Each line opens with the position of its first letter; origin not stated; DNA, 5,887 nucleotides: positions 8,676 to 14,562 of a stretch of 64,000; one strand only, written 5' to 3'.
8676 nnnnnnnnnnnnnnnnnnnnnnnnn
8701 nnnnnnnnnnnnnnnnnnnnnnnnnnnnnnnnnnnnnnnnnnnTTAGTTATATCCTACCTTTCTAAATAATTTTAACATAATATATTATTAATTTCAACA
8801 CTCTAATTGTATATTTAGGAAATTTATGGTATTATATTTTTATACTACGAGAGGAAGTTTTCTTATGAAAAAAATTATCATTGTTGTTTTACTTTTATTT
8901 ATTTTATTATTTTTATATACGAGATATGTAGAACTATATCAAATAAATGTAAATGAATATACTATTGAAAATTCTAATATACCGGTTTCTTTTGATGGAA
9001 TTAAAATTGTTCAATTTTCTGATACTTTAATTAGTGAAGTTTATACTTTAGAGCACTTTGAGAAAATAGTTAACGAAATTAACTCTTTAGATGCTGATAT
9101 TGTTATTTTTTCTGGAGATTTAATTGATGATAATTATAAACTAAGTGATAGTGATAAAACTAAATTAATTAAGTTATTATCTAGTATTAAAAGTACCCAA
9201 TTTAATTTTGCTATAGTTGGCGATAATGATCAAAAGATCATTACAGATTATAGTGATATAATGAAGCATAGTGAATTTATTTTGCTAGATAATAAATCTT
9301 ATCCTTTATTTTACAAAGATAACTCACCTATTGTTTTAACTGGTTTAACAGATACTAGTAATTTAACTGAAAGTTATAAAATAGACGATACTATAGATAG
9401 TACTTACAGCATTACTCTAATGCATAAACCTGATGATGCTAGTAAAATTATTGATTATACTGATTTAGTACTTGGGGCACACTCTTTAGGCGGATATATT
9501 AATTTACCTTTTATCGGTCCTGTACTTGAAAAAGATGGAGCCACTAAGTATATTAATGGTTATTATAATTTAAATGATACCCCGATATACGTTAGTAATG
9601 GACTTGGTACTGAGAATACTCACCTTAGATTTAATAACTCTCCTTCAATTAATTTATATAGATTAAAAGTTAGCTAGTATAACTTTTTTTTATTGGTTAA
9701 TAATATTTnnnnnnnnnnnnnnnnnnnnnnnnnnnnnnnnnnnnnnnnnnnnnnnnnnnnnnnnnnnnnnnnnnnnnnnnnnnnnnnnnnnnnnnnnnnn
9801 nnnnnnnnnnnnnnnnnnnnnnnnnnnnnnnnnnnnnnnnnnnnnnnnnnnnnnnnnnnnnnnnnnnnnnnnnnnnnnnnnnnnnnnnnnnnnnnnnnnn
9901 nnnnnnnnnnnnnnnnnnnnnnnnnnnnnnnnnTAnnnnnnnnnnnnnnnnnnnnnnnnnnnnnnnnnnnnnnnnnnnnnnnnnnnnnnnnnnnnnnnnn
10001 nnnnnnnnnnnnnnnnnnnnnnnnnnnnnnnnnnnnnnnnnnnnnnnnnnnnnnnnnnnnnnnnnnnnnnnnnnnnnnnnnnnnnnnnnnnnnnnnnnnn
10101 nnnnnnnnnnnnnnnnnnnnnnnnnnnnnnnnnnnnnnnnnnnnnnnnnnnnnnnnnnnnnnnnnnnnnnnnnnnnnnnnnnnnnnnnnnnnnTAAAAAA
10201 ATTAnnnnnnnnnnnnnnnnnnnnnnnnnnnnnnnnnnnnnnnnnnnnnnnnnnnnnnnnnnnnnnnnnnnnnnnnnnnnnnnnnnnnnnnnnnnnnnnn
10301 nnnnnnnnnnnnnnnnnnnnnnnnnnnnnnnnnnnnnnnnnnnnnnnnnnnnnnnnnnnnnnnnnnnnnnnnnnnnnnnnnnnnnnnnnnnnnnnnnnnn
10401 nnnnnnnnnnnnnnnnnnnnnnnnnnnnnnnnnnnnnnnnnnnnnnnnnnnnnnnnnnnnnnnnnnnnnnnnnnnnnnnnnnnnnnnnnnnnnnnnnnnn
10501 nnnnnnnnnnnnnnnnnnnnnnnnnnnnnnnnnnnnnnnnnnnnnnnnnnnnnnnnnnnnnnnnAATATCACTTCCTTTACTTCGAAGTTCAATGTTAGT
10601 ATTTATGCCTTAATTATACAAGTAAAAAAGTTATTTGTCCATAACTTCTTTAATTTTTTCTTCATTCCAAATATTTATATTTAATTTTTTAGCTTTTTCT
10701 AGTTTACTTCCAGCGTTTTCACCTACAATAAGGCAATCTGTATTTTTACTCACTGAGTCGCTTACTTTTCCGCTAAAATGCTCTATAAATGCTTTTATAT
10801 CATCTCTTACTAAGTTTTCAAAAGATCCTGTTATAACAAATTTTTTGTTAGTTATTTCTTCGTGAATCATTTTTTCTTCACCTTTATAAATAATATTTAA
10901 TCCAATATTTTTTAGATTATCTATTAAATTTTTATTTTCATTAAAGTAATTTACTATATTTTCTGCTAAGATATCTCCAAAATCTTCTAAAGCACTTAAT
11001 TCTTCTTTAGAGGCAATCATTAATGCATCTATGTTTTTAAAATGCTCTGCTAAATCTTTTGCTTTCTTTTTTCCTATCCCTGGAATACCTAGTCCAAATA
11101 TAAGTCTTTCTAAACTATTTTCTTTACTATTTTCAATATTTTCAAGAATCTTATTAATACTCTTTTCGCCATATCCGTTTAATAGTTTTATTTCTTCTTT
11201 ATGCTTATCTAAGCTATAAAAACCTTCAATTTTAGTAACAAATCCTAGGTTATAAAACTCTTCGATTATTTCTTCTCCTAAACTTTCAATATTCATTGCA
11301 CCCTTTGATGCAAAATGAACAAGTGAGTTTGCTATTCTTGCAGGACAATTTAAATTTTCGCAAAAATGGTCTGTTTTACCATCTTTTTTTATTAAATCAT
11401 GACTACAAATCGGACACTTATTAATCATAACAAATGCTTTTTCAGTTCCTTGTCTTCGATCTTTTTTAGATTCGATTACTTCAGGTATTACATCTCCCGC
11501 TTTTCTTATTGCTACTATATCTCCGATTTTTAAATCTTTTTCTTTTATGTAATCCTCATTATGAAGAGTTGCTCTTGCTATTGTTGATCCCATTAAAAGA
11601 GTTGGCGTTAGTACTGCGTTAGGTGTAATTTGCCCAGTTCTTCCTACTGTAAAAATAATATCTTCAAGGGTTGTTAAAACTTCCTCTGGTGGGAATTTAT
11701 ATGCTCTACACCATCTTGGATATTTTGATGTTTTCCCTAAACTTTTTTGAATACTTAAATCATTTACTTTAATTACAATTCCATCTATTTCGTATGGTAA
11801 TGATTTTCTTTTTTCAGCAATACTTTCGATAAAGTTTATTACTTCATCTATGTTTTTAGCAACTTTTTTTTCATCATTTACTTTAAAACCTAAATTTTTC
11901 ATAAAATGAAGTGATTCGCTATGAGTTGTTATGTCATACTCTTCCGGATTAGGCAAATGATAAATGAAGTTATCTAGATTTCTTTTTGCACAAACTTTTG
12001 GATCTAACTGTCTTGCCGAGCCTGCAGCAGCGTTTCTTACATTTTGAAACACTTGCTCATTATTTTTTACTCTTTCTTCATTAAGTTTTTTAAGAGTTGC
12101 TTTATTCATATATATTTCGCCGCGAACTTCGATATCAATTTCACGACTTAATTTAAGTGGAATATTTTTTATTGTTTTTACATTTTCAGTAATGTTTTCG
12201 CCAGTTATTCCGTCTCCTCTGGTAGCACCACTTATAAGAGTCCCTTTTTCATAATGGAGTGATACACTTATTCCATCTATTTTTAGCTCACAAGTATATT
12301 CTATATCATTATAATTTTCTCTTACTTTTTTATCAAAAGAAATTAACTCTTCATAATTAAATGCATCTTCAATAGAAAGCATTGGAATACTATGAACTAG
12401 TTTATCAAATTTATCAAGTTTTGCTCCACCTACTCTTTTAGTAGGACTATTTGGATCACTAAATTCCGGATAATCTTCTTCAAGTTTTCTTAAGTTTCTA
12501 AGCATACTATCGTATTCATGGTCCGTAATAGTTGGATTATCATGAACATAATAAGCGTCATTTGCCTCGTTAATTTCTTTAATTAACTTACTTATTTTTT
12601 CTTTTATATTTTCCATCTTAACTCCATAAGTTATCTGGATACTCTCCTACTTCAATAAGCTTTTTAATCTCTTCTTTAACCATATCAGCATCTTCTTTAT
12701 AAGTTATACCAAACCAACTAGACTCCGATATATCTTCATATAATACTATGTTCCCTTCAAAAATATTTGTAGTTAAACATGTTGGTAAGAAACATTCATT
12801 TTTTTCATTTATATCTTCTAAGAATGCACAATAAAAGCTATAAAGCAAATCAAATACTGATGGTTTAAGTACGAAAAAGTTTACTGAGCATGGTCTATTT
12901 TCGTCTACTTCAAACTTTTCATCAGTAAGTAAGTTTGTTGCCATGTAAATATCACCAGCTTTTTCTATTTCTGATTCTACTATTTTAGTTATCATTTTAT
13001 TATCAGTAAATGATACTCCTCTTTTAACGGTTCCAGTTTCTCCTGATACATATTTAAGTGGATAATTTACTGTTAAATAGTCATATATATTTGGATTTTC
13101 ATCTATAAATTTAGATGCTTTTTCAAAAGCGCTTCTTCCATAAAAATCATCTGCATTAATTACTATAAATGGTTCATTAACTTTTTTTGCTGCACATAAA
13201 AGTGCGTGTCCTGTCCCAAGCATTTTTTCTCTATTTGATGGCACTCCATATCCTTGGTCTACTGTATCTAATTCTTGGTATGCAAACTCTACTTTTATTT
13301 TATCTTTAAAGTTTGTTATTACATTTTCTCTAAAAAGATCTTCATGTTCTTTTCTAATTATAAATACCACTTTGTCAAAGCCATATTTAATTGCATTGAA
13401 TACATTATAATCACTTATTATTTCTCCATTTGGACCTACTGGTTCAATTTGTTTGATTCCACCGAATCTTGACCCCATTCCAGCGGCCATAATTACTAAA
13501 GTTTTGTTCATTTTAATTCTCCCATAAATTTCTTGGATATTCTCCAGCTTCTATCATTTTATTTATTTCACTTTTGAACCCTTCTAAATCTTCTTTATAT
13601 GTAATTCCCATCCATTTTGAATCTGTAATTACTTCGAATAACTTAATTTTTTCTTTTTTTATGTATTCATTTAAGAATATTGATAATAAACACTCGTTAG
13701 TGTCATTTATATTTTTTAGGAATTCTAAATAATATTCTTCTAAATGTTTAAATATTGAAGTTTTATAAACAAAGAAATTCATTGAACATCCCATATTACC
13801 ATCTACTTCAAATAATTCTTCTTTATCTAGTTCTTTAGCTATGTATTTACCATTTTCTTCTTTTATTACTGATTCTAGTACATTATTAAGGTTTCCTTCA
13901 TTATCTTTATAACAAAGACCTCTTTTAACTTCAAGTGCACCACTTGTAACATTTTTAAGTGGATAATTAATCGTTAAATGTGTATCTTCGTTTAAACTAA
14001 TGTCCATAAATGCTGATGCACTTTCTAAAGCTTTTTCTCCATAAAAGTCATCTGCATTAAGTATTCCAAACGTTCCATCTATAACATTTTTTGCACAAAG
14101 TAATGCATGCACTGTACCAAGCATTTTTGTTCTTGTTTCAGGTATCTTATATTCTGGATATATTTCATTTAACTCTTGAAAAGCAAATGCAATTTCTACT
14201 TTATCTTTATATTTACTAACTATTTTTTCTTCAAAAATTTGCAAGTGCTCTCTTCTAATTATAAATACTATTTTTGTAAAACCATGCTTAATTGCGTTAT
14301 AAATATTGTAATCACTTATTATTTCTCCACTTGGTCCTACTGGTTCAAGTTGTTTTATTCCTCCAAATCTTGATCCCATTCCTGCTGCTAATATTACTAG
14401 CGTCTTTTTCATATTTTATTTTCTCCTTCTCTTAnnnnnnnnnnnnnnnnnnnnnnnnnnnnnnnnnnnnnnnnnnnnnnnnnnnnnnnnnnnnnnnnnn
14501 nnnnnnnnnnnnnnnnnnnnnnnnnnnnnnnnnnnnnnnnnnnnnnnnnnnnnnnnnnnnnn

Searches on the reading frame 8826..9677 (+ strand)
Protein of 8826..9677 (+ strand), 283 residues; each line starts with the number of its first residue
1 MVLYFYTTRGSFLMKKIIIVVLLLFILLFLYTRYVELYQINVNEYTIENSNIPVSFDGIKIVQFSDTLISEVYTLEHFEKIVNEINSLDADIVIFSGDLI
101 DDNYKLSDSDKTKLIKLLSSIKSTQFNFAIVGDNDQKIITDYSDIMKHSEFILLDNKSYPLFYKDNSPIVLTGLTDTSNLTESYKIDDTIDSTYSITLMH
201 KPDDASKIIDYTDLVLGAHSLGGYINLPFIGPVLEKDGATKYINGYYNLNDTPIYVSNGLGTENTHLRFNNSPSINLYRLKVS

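Call 44: search_protein_families(library=pfam, proteins=[window:8826-9677:+], max_evalue=0.001)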
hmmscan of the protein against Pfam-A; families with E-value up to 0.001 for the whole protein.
window:8826-9677:+ (283 aa): 1 family
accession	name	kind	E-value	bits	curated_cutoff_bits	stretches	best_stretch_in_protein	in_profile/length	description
PF00149.33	Metallophos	-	1.4e-05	26.1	21.5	1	59-173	1-104/191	Calcineurin-like phosphoesterase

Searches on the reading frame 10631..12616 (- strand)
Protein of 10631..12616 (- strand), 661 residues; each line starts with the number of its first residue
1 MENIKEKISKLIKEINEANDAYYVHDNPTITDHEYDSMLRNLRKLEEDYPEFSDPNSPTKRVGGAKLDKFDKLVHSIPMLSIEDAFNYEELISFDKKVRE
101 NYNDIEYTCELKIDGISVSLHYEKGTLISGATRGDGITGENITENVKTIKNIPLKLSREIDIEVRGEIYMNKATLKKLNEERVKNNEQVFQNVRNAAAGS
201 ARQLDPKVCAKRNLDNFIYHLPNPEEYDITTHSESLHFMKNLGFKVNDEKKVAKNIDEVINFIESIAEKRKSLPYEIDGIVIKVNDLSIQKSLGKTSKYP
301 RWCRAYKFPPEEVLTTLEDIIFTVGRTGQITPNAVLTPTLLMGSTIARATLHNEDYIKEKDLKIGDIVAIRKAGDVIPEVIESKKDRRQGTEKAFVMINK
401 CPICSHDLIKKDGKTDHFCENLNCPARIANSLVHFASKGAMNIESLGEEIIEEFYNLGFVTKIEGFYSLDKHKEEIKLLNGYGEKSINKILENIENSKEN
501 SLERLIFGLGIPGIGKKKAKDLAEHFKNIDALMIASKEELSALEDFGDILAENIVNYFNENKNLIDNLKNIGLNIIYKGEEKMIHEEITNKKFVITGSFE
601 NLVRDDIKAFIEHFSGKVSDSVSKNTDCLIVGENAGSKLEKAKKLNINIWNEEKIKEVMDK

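Call 44: search_protein_families(library=pfam, proteins=[window:10631-12616:-], max_evalue=0.001)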
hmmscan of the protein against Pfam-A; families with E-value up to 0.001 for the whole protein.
window:10631-12616:- (661 aa): 8 families
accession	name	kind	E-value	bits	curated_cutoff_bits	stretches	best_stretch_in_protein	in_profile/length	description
PF01653.23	DNA_ligase_aden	-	7.7e-95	317.6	27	1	69-311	3-253/253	NAD-dependent DNA ligase adenylation domain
PF03120.22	DNA_ligase_OB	-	6.7e-31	106.4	32.9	1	315-391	2-78/79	NAD-dependent DNA ligase OB-fold domain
PF12826.13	HHH_2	-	1.7e-19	70.2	27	1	504-563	1-60/64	Helix-hairpin-helix motif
PF00533.33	BRCT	-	6.1e-17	62.1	21.3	1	590-657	8-76/78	BRCA1 C Terminus (BRCT) domain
PF14520.12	HHH_5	-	2e-10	41.4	27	1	509-556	5-53/57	Helix-hairpin-helix domain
PF03119.21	DNA_ligase_ZBD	-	2e-07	31.2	25.8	1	400-426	1-27/27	NAD-dependent DNA ligase C4 zinc finger domain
PF22745.1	Nlig-Ia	-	2.5e-07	31.7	27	1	13-55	11-53/92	DNA ligase-like, N-terminal NAD+-binding domain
PF12738.14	PTCB-BRCT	-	0.00017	22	22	1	598-649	7-58/63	twin BRCT domain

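Call 71: find_homologous_proteins(query=window:10631-12616:-, max_evalue=1e-50)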
Query window:10631-12616:- (661 aa): 8000 proteins with E <= 1e-50 among 8000 candidates; the best 120 are listed.
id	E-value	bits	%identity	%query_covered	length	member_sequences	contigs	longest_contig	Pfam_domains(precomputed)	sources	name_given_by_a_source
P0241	0.0e+0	1461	100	100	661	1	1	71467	PF12826.14,PF03120.23,PF14520.13,PF01653.24,PF00533.34,PF03119.22,PF22745.3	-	-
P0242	0.0e+0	1120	77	100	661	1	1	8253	PF12826.14,PF03120.23,PF14520.13,PF01653.24,PF00533.34,PF03119.22,PF22745.3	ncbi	-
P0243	0.0e+0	1068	72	100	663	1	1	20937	PF12826.14,PF03120.23,PF14520.13,PF01653.24,PF00533.34,PF03119.22,PF22745.3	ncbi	-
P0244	7.2e-295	998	69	100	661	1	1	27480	PF12826.14,PF03120.23,PF14520.13,PF01653.24,PF00533.34,PF03119.22,PF22745.3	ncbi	-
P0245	3.4e-294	996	69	100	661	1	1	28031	PF12826.14,PF03120.23,PF14520.13,PF01653.24,PF00533.34,PF03119.22,PF22745.3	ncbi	-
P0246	1.6e-293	993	69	100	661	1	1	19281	PF12826.14,PF03120.23,PF14520.13,PF01653.24,PF00533.34,PF03119.22,PF16589.13,PF22745.3,PF12738.14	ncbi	-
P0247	3.2e-293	992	69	100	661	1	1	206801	PF12826.14,PF03120.23,PF14520.13,PF01653.24,PF00533.34,PF03119.22,PF22745.3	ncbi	-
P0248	1.1e-291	987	70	100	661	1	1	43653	PF12826.14,PF03120.23,PF14520.13,PF01653.24,PF00533.34,PF03119.22,PF22745.3,PF12738.14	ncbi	-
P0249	1.1e-280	951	67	98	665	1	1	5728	PF12826.14,PF03120.23,PF14520.13,PF01653.24,PF00533.34,PF03119.22,PF16589.13,PF22745.3,PF12738.14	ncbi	-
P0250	1.1e-279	948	66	100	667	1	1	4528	PF12826.14,PF03120.23,PF14520.13,PF01653.24,PF00533.34,PF03119.22,PF22745.3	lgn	-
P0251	1.7e-273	927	65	99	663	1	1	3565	PF12826.14,PF03120.23,PF14520.13,PF01653.24,PF00533.34,PF03119.22,PF22745.3,PF12738.14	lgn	-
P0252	9.3e-270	915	63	99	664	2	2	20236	PF12826.14,PF03120.23,PF14520.13,PF01653.24,PF00533.34,PF03119.22,PF22745.3,PF12738.14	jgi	-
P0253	5.4e-269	912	64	99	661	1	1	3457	PF12826.14,PF03120.23,PF14520.13,PF01653.24,PF00533.34,PF03119.22,PF22745.3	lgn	-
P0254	3.3e-266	903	63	100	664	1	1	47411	PF12826.14,PF03120.23,PF14520.13,PF01653.24,PF00533.34,PF03119.22,PF16589.13,PF22745.3,PF12738.14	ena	-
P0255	5.0e-266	902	62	100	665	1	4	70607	PF12826.14,PF03120.23,PF14520.13,PF01653.24,PF00533.34,PF03119.22,PF22745.3,PF12738.14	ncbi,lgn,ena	-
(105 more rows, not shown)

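Call 72: list_cluster_members(proteins=[P0242, P0243, P0247, P0248, P0255])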
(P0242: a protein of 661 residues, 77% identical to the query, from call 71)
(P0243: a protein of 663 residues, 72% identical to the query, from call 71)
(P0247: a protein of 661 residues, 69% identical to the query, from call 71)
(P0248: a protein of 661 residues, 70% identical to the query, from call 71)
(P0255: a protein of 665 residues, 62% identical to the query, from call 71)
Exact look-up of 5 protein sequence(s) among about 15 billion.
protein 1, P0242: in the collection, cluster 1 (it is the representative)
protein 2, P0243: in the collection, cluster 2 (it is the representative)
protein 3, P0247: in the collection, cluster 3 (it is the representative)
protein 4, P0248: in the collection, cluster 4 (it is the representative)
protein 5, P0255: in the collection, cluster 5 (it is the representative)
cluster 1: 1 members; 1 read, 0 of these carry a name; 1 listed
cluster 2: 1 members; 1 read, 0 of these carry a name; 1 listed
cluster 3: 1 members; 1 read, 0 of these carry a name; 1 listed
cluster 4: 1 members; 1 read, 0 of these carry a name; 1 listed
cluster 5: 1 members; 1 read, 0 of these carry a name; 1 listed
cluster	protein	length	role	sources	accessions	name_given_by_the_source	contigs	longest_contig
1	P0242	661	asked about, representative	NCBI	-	-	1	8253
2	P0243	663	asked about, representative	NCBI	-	-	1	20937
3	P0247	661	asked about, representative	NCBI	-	-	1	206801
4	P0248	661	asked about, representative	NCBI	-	-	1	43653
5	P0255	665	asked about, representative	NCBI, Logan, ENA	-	-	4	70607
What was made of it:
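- Tried and rejected: The nearest LigA relatives are 77% identical and unnamed (calls 71, 72).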

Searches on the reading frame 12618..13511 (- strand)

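Call 44: search_protein_families(library=pfam, proteins=[window:12618-13511:-], max_evalue=0.001)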
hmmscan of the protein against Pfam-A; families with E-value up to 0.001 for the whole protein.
window:12618-13511:- (297 aa): 2 families
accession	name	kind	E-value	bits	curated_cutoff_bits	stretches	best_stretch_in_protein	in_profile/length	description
PF00483.29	NTP_transferase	-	2.3e-07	31.1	21.2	1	6-179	3-162/245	Nucleotidyl transferase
PF12804.13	NTP_transf_3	-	0.00012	22.8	27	1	6-121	2-95/160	MobA-like NTP transferase domain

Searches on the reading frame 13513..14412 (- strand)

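Call 44: search_protein_families(library=pfam, proteins=[window:13513-14412:-], max_evalue=0.001)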
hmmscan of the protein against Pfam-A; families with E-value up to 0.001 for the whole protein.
window:13513-14412:- (299 aa): 2 families
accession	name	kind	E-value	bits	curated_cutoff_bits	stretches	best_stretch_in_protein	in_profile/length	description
PF00483.29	NTP_transferase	-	1.3e-10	41.8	21.2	1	6-153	3-141/245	Nucleotidyl transferase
PF12804.13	NTP_transf_3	-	0.00011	22.9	27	1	6-62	2-57/160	MobA-like NTP transferase domain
